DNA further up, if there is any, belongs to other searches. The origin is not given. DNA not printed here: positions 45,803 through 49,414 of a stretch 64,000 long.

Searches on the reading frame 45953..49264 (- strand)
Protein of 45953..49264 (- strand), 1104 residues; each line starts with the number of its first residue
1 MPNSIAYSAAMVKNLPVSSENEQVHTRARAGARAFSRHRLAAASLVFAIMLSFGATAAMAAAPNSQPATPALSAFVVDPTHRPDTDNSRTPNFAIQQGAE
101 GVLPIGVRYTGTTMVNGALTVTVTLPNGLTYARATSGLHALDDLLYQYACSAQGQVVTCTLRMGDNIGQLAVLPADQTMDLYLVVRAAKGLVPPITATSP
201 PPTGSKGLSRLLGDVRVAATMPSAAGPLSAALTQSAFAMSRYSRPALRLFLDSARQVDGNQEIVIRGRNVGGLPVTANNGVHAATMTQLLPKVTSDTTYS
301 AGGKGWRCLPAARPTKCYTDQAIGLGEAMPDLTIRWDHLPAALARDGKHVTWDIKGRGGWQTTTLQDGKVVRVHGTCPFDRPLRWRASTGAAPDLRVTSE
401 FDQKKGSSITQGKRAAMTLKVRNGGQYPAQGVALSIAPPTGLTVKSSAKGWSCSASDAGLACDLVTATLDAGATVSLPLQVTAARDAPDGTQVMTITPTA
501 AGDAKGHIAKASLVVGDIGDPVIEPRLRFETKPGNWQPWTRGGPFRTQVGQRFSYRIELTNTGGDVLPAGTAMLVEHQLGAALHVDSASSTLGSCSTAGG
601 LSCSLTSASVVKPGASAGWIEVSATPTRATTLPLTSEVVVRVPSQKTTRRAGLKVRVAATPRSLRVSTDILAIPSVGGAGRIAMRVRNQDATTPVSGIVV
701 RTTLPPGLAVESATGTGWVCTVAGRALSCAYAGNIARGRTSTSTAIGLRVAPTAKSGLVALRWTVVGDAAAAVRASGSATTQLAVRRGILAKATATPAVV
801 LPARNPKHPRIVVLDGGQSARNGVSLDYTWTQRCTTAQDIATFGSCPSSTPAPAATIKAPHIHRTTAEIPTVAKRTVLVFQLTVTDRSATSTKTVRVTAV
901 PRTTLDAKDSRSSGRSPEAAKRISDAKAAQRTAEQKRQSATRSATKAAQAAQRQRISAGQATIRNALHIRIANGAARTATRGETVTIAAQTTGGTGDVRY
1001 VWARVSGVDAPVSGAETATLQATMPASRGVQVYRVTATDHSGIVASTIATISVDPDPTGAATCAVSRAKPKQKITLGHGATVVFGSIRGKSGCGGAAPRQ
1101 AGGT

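Call 75: search_solved_structures(query=window:45953-49264:-, max_evalue=1)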
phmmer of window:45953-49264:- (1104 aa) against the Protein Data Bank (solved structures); distinct sequences matched with E-value up to 1: 2.
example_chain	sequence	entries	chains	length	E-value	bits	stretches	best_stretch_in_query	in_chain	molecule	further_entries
5lxk_A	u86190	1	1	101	0.0015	20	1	976-1059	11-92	Decoration protein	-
8zvi_a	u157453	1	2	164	0.012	17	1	975-1057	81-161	Decoration protein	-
